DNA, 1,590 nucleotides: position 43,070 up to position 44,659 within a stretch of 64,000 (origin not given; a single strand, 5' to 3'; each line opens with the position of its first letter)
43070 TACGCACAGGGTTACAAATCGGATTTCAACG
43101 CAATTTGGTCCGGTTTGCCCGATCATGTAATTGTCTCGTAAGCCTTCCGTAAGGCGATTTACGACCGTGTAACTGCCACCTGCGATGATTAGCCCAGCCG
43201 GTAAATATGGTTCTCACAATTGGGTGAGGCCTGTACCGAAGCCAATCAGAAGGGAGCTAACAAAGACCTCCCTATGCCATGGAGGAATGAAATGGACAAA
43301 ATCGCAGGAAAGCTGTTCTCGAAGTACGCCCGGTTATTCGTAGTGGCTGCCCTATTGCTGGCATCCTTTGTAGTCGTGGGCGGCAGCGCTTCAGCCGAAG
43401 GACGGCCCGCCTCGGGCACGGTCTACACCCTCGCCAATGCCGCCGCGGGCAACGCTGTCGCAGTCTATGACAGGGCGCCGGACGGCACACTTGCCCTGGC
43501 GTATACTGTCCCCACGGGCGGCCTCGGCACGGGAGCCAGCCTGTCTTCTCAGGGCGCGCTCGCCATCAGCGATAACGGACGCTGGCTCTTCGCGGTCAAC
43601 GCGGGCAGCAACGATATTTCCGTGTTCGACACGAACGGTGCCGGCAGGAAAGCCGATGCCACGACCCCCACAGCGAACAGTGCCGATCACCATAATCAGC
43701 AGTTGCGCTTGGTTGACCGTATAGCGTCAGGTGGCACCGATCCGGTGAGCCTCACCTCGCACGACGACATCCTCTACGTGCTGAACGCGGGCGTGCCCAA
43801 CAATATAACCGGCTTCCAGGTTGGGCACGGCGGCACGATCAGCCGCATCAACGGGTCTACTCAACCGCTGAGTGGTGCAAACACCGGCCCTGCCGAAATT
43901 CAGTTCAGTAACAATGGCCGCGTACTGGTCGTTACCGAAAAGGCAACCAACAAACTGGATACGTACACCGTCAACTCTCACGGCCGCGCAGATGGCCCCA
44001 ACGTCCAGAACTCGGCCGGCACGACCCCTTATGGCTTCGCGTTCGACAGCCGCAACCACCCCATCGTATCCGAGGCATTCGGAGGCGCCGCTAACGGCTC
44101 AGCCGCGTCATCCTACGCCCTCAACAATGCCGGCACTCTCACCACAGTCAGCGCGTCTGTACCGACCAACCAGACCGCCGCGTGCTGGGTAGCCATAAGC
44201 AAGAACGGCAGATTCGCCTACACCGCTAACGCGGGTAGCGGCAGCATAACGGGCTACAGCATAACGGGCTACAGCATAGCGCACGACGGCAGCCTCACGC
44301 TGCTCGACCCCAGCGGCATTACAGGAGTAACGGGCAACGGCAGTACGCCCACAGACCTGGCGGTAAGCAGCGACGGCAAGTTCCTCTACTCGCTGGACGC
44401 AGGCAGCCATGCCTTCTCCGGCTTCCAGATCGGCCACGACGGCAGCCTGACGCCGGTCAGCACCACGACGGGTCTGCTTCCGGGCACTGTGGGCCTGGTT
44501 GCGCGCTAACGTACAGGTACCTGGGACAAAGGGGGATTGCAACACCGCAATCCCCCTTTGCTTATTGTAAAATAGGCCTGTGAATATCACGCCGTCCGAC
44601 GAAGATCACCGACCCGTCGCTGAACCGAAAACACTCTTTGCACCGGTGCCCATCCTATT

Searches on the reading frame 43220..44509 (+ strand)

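Call 63: search_protein_families(library=pfam, proteins=[window:43220-44509:+], max_evalue=0.00001)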
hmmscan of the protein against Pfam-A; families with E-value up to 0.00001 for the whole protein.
window:43220-44509:+ (429 aa): 1 family
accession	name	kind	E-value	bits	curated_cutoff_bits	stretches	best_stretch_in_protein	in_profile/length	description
PF10282.15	Lactonase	-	1.6e-20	74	21.7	0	206-280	226-303/344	Lactonase, 7-bladed beta-propeller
